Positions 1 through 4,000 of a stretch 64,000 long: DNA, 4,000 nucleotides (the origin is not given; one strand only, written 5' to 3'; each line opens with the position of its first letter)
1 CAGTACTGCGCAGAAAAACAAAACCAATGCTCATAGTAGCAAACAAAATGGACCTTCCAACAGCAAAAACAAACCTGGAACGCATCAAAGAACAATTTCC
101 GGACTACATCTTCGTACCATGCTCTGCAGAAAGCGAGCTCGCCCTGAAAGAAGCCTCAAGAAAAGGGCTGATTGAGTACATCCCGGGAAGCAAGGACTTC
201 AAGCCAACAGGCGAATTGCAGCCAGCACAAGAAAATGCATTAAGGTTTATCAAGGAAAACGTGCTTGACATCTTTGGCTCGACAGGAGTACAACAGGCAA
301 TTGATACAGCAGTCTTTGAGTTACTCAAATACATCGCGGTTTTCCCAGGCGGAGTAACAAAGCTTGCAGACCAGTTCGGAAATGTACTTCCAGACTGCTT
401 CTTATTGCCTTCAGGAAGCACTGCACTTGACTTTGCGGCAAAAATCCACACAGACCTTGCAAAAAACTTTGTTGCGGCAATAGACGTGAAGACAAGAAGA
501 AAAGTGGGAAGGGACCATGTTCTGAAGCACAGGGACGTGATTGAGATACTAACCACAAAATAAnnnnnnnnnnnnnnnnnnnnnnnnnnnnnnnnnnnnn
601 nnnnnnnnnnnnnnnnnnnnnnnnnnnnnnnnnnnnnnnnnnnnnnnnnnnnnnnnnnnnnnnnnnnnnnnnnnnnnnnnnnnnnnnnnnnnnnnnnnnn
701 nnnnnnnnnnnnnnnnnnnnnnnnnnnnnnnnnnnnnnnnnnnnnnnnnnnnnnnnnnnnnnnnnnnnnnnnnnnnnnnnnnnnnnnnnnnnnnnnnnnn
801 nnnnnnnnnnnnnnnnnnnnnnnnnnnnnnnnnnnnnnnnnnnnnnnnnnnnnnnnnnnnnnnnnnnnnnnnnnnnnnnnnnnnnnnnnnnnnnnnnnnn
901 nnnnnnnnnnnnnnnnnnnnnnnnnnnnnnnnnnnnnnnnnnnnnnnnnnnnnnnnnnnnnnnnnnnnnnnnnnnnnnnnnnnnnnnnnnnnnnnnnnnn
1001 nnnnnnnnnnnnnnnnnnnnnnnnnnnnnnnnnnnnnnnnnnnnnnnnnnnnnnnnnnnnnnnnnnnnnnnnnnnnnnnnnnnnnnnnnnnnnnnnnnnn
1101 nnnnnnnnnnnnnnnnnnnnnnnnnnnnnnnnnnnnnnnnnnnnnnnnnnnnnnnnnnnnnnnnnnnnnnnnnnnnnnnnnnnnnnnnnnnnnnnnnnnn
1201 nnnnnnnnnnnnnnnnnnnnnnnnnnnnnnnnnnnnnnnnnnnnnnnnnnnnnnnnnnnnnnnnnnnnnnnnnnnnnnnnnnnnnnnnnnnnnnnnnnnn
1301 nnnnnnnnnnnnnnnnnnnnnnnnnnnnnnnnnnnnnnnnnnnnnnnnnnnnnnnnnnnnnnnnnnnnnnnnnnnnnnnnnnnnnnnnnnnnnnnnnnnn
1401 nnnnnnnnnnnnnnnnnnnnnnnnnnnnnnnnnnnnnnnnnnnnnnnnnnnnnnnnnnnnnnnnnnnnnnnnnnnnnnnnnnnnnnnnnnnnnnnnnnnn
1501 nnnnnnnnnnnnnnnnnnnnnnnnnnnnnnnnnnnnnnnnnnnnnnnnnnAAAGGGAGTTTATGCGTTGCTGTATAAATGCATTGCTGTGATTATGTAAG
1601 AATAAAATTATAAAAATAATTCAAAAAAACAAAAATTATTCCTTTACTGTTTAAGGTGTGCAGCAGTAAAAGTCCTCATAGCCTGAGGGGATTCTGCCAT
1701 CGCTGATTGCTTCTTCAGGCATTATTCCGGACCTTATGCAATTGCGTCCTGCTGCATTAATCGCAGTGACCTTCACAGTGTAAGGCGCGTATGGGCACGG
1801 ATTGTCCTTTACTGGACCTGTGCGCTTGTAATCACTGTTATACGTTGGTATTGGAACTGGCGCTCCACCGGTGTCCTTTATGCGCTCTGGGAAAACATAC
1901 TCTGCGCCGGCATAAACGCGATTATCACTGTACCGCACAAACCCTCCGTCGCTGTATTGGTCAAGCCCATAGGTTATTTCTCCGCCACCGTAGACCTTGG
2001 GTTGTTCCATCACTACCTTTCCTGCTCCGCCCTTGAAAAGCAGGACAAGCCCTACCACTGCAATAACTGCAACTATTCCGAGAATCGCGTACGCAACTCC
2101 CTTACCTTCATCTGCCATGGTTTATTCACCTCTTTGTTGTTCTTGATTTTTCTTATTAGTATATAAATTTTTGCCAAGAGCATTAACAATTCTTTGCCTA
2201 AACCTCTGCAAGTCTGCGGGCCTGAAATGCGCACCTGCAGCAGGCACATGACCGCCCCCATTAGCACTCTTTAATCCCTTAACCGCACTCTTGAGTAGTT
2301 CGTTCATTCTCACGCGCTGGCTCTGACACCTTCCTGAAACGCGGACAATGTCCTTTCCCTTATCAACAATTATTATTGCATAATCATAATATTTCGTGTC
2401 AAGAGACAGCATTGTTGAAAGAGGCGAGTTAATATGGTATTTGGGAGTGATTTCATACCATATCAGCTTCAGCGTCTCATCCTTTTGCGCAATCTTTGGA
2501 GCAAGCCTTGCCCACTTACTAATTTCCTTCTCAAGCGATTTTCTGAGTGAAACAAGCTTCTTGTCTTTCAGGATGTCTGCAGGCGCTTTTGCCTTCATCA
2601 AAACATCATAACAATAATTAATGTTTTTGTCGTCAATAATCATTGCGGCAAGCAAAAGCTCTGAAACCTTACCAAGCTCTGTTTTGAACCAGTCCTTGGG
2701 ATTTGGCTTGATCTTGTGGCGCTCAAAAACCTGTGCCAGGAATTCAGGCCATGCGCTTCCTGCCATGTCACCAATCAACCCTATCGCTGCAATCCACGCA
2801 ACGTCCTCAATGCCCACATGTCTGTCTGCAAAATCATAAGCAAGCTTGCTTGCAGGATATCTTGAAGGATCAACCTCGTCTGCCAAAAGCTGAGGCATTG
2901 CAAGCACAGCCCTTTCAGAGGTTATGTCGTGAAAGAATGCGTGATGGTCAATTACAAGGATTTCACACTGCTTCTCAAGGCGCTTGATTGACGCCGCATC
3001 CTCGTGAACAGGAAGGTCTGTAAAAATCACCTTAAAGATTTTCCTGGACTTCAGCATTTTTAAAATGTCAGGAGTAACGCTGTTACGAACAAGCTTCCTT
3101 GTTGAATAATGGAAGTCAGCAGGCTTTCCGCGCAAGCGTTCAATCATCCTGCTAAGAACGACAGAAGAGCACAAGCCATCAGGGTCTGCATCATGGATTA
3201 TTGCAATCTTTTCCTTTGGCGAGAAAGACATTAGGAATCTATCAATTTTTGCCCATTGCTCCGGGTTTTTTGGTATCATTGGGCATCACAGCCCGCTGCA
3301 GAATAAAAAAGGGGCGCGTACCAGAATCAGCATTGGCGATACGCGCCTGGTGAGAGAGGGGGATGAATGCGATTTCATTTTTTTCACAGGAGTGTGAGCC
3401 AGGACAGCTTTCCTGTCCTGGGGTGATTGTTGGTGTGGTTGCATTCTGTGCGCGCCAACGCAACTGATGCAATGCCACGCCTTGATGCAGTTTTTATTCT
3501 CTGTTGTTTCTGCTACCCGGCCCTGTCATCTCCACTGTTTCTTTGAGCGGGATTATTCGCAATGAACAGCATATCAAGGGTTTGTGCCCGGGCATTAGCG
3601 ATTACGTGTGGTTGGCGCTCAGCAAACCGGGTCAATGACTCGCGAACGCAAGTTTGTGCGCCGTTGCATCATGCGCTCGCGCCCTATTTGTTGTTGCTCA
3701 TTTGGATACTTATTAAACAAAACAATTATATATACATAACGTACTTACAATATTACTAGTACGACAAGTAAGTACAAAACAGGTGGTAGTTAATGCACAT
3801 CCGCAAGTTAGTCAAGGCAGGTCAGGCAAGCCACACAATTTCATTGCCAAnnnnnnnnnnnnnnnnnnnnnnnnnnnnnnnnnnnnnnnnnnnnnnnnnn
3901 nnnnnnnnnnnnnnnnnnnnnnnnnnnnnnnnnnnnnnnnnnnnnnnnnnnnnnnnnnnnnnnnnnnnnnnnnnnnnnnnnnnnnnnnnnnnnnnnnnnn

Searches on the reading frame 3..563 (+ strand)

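Call 3: search_protein_families(library=pfam, proteins=[window:3-563:+], max_evalue=0.01)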
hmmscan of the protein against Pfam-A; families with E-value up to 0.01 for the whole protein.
window:3-563:+ (186 aa): 4 families
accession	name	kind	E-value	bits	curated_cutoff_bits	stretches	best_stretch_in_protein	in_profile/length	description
PF08438.16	YGR210-like_G4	-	1.4e-35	122.4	24.7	1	12-115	1-105/108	Obg-like GTPase YGR210-like, G4 motif-containing domain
PF02824.27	TGS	-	5.9e-15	55.5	22.2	1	128-184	4-60/60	TGS domain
PF06071.19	YchF-GTPase_C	-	0.00063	20.3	27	1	136-159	18-41/84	Protein of unknown function (DUF933)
PF16897.10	MMR_HSR1_Xtn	-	0.0072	16.7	35.2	0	5-49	54-94/106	C-terminal region of MMR_HSR1 domain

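Call 4: search_protein_families(library=ncbifam, proteins=[window:3-563:+], max_evalue=0.01)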
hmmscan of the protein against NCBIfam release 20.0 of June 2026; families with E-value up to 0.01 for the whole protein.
window:3-563:+ (186 aa): 4 families
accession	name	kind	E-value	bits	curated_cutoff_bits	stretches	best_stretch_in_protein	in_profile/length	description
NF007171.0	PRK09602.1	subfamily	5.2e-68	229.7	387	1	2-185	214-396/397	YchF-related putative GTPase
TIGR00691.1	spoT_relA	subfamily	0.0001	20.8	499.2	1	132-186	372-424/687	RelA/SpoT family protein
NF008955.0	PRK12297.1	equivalog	0.00015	20.8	406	1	6-53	275-322/429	GTPase ObgE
NF008124.0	PRK10872.1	equivalog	0.0013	17.4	728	1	131-186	414-467/744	GTP diphosphokinase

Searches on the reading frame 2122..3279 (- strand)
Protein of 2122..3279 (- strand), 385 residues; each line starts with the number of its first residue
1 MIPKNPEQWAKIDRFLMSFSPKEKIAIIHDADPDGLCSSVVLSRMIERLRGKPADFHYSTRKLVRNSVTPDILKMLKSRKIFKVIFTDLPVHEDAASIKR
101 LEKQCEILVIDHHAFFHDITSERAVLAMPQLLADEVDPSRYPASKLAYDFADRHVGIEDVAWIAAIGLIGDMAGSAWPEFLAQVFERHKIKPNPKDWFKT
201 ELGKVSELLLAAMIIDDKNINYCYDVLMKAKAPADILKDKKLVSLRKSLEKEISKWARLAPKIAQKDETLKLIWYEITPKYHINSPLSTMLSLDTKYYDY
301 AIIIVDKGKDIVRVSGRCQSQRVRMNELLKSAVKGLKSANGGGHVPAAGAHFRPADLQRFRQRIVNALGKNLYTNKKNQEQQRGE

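Call 3: search_protein_families(library=pfam, proteins=[window:2122-3279:-], max_evalue=0.01)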
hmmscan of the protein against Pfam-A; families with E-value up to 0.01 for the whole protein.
window:2122-3279:- (385 aa): 2 families
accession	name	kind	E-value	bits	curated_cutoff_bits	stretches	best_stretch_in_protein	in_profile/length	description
PF02272.25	DHHA1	-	9.5e-09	36.1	25.9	1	300-367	31-99/102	DHHA1 domain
PF01368.27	DHH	-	4.5e-07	30.6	28.1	1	24-128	1-86/125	DHH family, N-terminal domain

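Call 4: search_protein_families(library=ncbifam, proteins=[window:2122-3279:-], max_evalue=0.01)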
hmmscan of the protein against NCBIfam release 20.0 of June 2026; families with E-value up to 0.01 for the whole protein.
window:2122-3279:- (385 aa): 5 families
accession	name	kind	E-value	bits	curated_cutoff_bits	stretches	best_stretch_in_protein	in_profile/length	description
NF053576.1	RecJ_archaeal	equivalog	1.5e-19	70.2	360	2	21-174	10-152/452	RecJ family nuclease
TIGR00644.1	recJ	equivalog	7e-14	51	396.9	2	12-126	44-157/546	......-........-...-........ exonuclease RecJ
NF040701.1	RecJ_Meth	equivalog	9.9e-14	50.9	550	1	22-173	7-149/449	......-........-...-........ exonuclease RecJ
NF053575.1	GAN_nuclease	exception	1.3e-10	40.5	850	1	23-173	25-168/467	GINS-associated RecJ family nuclease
NF008290.0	PRK11070.1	equivalog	0.0029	16.1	900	0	292-372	376-457/577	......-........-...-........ exonuclease RecJ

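Call 31: search_solved_structures(query=window:2122-3279:-, max_evalue=1)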
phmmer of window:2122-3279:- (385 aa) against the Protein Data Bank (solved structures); distinct sequences matched with E-value up to 1: 6.
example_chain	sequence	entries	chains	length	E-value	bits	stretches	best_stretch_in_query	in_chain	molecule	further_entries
5x4h_A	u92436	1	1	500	1.4e-11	47.3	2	24-173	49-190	Uncharacterized protein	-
5x4i_A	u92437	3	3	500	1.2e-10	44.2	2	24-173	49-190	Uncharacterized protein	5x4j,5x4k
6tvv_A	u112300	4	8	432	2.2e-06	30.2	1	25-173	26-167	MjaRecJ | nuclease RecJ2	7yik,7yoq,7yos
7ykv_A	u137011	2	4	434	3.9e-06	29.3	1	25-173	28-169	archaeal nuclease RecJ2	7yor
5ghr_A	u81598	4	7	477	6.5e-05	25.3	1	24-173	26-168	SsDNA-specific exonuclease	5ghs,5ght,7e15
7bhi_A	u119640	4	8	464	0.0002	23.7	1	25-173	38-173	Conserved protein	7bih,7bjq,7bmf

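Call 39: find_homologous_proteins(query=window:2122-3279:-)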
Query window:2122-3279:- (385 aa): 77 proteins with E <= 0.001 among 4966 candidates.
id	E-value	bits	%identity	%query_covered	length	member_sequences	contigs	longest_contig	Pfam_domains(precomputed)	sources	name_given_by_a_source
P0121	2.5e-256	867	100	100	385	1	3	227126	PF01368.28,PF02272.25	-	-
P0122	3.1e-227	772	86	100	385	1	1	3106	PF01368.28,PF02272.25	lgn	-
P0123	2.6e-214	729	81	99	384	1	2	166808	PF01368.28,PF02272.25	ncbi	-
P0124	8.8e-213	724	79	99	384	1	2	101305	PF01368.28,PF02272.25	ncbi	ncbi:MAG: DHHA1 domain-containing protein [Candidatus Woesearchaeota archaeon]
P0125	3.7e-210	716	80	100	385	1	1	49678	PF01368.28,PF02272.25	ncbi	ncbi:MAG: DHHA1 domain-containing protein [Candidatus Woesearchaeota archaeon]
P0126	8.4e-208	708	78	100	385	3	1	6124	PF01368.28,PF02272.25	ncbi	-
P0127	5.5e-200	682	73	99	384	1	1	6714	PF01368.28,PF02272.25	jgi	jgi:single-stranded DNA-specific DHH superfamily exonuclease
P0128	6.3e-198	675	78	96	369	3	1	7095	PF01368.28,PF02272.25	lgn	-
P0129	2.6e-197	673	73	99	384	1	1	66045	PF01368.28,PF02272.25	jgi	jgi:single-stranded DNA-specific DHH superfamily exonuclease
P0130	2.9e-193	660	72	99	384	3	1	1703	PF01368.28,PF02272.25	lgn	-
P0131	3.0e-189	647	74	95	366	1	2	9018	PF01368.28,PF02272.25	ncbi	-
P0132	1.4e-187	641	71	99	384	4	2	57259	PF01368.28,PF02272.25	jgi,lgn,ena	-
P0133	1.1e-183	628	71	99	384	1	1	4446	PF01368.28,PF02272.25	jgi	jgi:single-stranded DNA-specific DHH superfamily exonuclease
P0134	4.4e-174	597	64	99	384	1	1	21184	PF01368.28,PF02272.25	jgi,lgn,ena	-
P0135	4.2e-173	594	66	99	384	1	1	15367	PF01368.28,PF02272.25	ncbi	-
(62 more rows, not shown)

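Call 54: predict_structure(alignment_id=A2)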
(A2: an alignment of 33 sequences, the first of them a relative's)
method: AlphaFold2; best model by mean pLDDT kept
length: 385 residues; sequences in the alignment: 33
mean_pLDDT: 92.0   pTM: 0.87
mean pLDDT of the five models: 92.0, 91.7, 91.6, 91.2, 90.9
residues with pLDDT >= 90: 321; 70-90: 45; 50-70: 7; < 50: 12
segments of 3 or more residues with pLDDT < 50: 374-385
pLDDT, mean of each block of 10 residues (from residue 1): 84 96 95 97 97 93 78 95 97 94 97 92 96 86 97 95 98 93 97 94 98 94 97 97 97 95 94 96 92 92 94 95 91 93 87 97 94 49 41
secondary structure, 60 per line:
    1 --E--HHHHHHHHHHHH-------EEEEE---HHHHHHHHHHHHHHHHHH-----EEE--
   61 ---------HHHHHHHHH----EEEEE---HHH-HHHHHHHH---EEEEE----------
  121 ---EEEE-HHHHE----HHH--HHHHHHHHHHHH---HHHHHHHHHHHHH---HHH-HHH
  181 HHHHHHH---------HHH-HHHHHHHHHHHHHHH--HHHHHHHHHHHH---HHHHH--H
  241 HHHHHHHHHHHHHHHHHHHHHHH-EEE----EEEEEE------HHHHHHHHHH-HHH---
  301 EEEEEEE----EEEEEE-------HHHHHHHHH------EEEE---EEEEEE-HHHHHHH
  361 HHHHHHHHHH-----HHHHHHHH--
elements in order: H6-17 E25-29 H33-50 E56-58 H70-78 E83-87 H95-102 E106-110 E124-127 H129-132 H143-154 H158-170 H178-187 H201-215 H218-229 H233-237 H240-263 E265-267 E272-277 H284-293 E301-307 E312-317 H325-333 E340-343 E347-352 H354-370 H376-383

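Call 57: fold_search(model_id=the predicted structure, library=pdb)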
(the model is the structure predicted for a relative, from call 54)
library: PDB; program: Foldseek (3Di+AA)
matches with E <= 10: 1428; with E <= 0.001: 59
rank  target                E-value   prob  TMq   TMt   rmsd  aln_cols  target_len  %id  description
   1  7bhi_A                2.1e-18  1.00  0.69  0.60   7.9       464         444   17  Crystal structure of RecJ-Cdc45 from Methanothermobacter Thermoautotrophicus (released 2022-07-20)
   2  7bih_A                2.3e-18  1.00  0.72  0.63   7.4       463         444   17  Crystal structure of RecJ-Cdc45 from Methanothermobacter Thermoautotrophicus in the closed state. (released 2022-07-27)
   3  7bhi_B                3.0e-18  1.00  0.68  0.60   8.0       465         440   17  Crystal structure of RecJ-Cdc45 from Methanothermobacter Thermoautotrophicus (released 2022-07-20)
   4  7bih_B                3.6e-18  1.00  0.70  0.62   7.6       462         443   17  Crystal structure of RecJ-Cdc45 from Methanothermobacter Thermoautotrophicus in the closed state. (released 2022-07-27)
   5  7ykv_B                4.9e-18  1.00  0.61  0.55   8.8       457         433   18  The structure of archaeal nuclease RecJ2 from Methanocaldococcus jannaschii (released 2023-07-26)
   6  5x4j                  9.5e-18  1.00  0.68  0.57   7.7       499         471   16  The crystal structure of Pyrococcus furiosus RecJ (Zn-soaking) (released 2018-02-14)
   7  5x4h                  1.2e-17  1.00  0.66  0.56   7.9       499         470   17  The crystal structure of Pyrococcus furiosus RecJ (wild-type) (released 2018-02-14)
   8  5x4i                  1.5e-17  1.00  0.64  0.54   8.0       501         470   16  Pyrococcus furiosus RecJ (D83A, Mn-soaking) (released 2018-02-14)
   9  7ykv_A                1.8e-17  1.00  0.66  0.60   5.5       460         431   16  The structure of archaeal nuclease RecJ2 from Methanocaldococcus jannaschii (released 2023-07-26)
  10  7yik_B                7.2e-17  1.00  0.60  0.55   8.8       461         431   17  The structure of archaeal nuclease RecJ2 from Methanocaldococcus jannaschii (released 2023-07-19)
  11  6tvv_A                7.2e-17  1.00  0.57  0.52   7.1       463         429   17  Crystal structure of 3'-5' RecJ exonuclease from M. Jannaschii (released 2021-01-27)
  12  7bjq_A                8.0e-17  1.00  0.72  0.63   5.7       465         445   18  Crystal structure of RecJCdc45 from Methanothermobacter thermoautotroficus in complex with ssDNA (released 2022-07-27)
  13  7e15_A                9.9e-17  1.00  0.53  0.46   9.9       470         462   16  Protein ternary complex working for DNA replication initiation (released 2021-10-06)
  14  8a8k_A                7.9e-16  1.00  0.69  0.82   3.6       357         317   14  PAP phosphatase from Methanothermococcus thermolithotrophicus refined to 3.1 A (released 2023-04-26)
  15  7e15_D                7.9e-16  1.00  0.54  0.47   9.9       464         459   15  Protein ternary complex working for DNA replication initiation (released 2021-10-06)
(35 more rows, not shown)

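Call 83: search_solved_structures(query=A2, max_evalue=1)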
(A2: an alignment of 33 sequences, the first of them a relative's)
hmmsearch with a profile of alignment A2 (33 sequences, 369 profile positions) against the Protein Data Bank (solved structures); distinct sequences matched with E-value up to 1: 25.
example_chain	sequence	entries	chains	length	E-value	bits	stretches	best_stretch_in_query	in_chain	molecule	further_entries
5x4h_A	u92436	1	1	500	1.3e-25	93.4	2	18-173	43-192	Uncharacterized protein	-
5x4i_A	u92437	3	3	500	5.2e-24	88.2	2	18-173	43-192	Uncharacterized protein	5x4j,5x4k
6tvv_A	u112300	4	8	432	1.9e-23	86.3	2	6-206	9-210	MjaRecJ | nuclease RecJ2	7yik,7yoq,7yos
5ghr_A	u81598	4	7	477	2.6e-23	85.8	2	17-171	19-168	SsDNA-specific exonuclease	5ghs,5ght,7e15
7ykv_A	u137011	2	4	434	2.3e-22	82.7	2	6-206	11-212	archaeal nuclease RecJ2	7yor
7bhi_A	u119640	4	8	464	2.4e-17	66.2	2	18-172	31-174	Conserved protein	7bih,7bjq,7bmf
8y30_A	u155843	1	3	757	1.1e-14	57.4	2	8-170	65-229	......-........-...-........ exonuclease RecJ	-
9r7o_A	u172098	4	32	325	6.4e-07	31.9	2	11-121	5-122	DHH family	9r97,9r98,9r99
5o1u_A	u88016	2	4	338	6.4e-07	31.9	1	12-118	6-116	Phosphodiesterase | TmPDE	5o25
9n0l_A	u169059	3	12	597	7.9e-06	28.3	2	12-123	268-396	Cyclic-di-AMP phosphodiesterase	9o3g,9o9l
5o4z_A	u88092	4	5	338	1.1e-05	27.9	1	12-118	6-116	DHH/DHHA1-type phosphodiesterase TM1595 | phosphodiesterase TM1595 | phosphodiesterase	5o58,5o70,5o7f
5f54_A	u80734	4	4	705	6.9e-05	25.2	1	5-137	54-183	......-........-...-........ exonuclease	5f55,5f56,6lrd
1wpn_A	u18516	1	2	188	0.00015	24.2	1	23-121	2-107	Manganese-dependent inorganic pyrophosphatase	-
1ir6_A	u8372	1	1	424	0.00019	23.7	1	18-114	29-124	exonuclease RecJ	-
8a8k_A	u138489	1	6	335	0.0002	23.7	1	24-299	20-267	PAP phosphatase from Methanothermococcus thermolithotrophicus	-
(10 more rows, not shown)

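Call 85: search_protein_families(library=padloc, proteins=[window:2122-3279:-], max_evalue=0.001)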
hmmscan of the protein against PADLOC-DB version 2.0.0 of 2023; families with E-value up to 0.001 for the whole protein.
window:2122-3279:- (385 aa): 0 families

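Call 94: search_protein_representatives(alignment_id=A2)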
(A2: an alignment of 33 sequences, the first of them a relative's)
Query: 33 sequences, 369 profile positions. Proteins with E-value up to 0.001 (for the whole library): 14363; up to 1e-10: 3452; up to 1e-30: 702. The best 150 are listed.
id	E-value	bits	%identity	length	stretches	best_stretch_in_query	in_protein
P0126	1.9e-151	520.7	-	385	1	1-368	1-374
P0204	1.3e-141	488.4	-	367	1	1-365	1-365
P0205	1.8e-135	468.1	-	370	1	4-365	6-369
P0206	6.4e-135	466.3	-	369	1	5-365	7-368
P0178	2.1e-134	464.6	-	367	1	8-365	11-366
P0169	2.8e-129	447.8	-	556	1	8-363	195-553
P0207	3.5e-128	444.2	-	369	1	1-363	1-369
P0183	3.5e-127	440.8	-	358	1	8-364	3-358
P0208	2.4e-126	438.1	-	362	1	4-361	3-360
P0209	1.2e-124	432.5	-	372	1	6-364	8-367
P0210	8.6e-124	429.7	-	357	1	8-362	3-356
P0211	2.5e-123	428.2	-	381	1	4-364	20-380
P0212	6.6e-123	426.8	-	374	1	1-366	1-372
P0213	2.6e-122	424.8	-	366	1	6-368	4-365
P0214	8.4e-121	419.9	-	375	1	1-365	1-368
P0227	1.0e-116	406.4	-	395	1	8-361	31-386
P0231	5.5e-115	400.7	-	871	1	5-366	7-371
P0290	3.9e-100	351.9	-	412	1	6-363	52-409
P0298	2.5e-98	345.9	-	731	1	6-364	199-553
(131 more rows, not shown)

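Call 95: search_protein_families(library=pfam, proteins=[P0231, P0298, P0290, P0227], max_evalue=0.001)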
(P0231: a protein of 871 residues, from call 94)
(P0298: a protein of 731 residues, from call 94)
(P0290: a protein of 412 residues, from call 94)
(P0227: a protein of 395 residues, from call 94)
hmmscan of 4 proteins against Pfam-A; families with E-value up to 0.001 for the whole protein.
P0231 (871 aa): 7 families
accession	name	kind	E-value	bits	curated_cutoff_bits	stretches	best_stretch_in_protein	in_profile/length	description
PF00990.26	GGDEF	-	3.2e-39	134.7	23.8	1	696-854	1-160/161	Diguanylate cyclase, GGDEF domain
PF10114.15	PocR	-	2e-11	44.3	23.9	1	384-518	7-148/162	Sensory domain found in PocR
PF01368.27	DHH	-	2.1e-09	38.2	28.1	1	28-154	3-103/125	DHH family, N-terminal domain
PF02272.25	DHHA1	-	5.2e-09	36.9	25.9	1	287-367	21-100/102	DHHA1 domain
PF01590.32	GAF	-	8.7e-09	36.5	22.4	1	557-683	2-133/133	GAF domain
PF13185.12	GAF_2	-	1.5e-08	35.4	28.6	1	556-683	3-135/136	GAF domain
PF13492.12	GAF_3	-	7.1e-06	26.9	27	1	557-683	2-127/129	GAF domain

P0298 (731 aa): 9 families
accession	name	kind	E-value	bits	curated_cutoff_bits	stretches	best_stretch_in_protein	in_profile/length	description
PF00583.31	Acetyltransf_1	-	1.1e-34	119.6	20.7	2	44-153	18-114/116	Acetyltransferase (GNAT) family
PF13508.13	Acetyltransf_7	-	2.8e-22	79.3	27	2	58-156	5-83/84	Acetyltransferase (GNAT) domain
PF13673.13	Acetyltransf_10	-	3.9e-14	53.2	23.6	1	91-156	52-108/128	Acetyltransferase (GNAT) domain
PF13527.13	Acetyltransf_9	-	1.2e-11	45.2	25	0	18-139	3-113/127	Acetyltransferase (GNAT) domain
PF14542.12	Acetyltransf_CG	-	2.9e-10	40.6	30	1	642-677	24-59/80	GCN5-related N-acetyl-transferase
PF01368.27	DHH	-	2e-09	38.2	28.1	1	218-343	2-103/125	DHH family, N-terminal domain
PF08445.16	FR47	-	1.5e-08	35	22.1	1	99-158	22-80/86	FR47-like protein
PF13302.13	Acetyltransf_3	-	3.6e-06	28.1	25.4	1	560-700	3-138/138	Acetyltransferase (GNAT) domain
PF02272.25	DHHA1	-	0.00041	21.2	25.9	0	477-542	27-91/102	DHHA1 domain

P0290 (412 aa): 2 families
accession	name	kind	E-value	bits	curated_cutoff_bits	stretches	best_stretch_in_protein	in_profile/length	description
PF01368.27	DHH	-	1.3e-09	38.8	28.1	1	71-195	2-102/125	DHH family, N-terminal domain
PF02272.25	DHHA1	-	2e-07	31.9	25.9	1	336-404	28-96/102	DHHA1 domain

P0227 (395 aa): 2 families
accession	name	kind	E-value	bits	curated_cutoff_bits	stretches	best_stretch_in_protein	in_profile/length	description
PF01368.27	DHH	-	1.1e-09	39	28.1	1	48-152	2-90/125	DHH family, N-terminal domain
PF02272.25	DHHA1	-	5.6e-09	36.8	25.9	1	308-388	24-101/102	DHHA1 domain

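Call 96: find_encoding_contigs(protein=P0231, flank=4000, max_places=5)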
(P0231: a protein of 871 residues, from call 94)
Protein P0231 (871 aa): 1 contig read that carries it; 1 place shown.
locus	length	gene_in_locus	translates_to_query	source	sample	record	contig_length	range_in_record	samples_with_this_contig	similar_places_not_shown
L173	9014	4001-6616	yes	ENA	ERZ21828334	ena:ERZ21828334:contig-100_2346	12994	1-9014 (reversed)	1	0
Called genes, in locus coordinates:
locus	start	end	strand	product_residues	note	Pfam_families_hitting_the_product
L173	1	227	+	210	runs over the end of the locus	PF00009:GTP_EFTU (faint), PF00735:Septin (weak), PF01926:MMR_HSR1, PF02421:FeoB_N (weak), PF08477:Roc (faint)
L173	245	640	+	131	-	PF09846:OapB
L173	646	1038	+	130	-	PF09845:OapC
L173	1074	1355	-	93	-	-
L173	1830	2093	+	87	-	-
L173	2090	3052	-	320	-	PF01895:PhoU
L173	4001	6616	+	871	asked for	PF01368:DHH, PF13492:GAF_3 (faint), PF02272:DHHA1, PF10114:PocR, PF01590:GAF, PF13185:GAF_2 (weak), PF00990:GGDEF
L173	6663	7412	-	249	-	-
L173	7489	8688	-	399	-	PF01926:MMR_HSR1, PF02421:FeoB_N (faint), PF08438:YGR210-like_G4, PF02824:TGS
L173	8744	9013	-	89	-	?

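Call 97: list_cluster_members(proteins=[P0231])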
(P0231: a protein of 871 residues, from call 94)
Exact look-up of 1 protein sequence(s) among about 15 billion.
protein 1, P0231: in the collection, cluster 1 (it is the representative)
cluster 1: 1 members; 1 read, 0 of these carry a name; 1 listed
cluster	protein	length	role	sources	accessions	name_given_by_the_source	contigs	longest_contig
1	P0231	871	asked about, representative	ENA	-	-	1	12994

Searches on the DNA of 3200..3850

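Call 93: search_rna_families(source=window, start=3200, end=3850, threshold=evalue, max_evalue=1)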
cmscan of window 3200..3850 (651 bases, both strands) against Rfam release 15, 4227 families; matches with E-value up to 1: 0.
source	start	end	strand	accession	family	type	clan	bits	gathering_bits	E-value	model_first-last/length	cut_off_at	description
